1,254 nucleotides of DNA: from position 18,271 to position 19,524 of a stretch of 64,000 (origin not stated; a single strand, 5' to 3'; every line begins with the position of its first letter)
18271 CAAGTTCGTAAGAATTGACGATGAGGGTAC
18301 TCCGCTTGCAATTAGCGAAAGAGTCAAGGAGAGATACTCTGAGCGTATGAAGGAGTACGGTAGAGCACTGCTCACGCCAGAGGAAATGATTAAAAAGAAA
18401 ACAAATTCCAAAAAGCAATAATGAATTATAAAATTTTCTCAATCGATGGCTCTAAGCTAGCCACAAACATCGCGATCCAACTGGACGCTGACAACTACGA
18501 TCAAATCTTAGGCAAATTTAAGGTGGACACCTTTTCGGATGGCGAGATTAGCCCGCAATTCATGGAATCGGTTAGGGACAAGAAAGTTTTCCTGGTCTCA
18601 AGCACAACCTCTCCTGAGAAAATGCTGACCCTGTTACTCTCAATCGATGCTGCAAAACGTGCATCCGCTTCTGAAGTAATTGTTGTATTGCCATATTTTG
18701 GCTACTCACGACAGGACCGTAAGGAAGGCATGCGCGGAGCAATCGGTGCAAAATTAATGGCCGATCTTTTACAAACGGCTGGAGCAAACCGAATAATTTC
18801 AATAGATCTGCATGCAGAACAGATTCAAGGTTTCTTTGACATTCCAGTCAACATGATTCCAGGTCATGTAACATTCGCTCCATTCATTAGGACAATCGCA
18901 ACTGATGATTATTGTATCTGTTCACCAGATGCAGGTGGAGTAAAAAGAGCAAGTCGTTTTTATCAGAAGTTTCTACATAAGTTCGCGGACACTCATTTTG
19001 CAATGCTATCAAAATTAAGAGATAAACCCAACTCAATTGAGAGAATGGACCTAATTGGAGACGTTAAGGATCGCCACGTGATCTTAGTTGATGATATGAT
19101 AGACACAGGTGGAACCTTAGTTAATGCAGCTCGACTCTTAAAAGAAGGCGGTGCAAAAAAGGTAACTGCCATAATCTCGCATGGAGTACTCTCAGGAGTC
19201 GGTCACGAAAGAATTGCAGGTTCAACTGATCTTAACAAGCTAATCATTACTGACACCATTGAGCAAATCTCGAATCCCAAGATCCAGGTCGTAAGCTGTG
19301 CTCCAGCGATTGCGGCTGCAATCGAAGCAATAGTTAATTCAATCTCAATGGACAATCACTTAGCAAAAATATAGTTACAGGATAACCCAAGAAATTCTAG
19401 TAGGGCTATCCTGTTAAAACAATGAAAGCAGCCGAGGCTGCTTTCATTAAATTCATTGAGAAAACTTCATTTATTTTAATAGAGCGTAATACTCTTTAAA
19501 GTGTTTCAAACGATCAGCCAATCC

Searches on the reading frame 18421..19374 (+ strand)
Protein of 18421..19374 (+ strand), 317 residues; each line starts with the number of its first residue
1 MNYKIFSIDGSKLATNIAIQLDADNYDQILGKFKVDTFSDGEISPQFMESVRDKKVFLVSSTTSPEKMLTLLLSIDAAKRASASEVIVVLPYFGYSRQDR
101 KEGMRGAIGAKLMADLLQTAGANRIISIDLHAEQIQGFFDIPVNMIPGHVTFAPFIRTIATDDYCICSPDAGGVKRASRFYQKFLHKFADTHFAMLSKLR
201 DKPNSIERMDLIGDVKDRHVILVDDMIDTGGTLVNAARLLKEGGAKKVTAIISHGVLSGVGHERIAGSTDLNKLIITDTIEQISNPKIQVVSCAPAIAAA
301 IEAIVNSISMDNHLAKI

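Call 34: search_protein_families(library=phrogs, proteins=[window:18421-19374:+], max_evalue=0.00001)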
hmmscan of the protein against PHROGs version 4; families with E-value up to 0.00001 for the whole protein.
window:18421-19374:+ (317 aa): 1 family
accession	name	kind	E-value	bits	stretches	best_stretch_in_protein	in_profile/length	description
phrog_619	-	other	2e-44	152.8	1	31-286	13-268/282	ribose-phosphate pyrophosphokinase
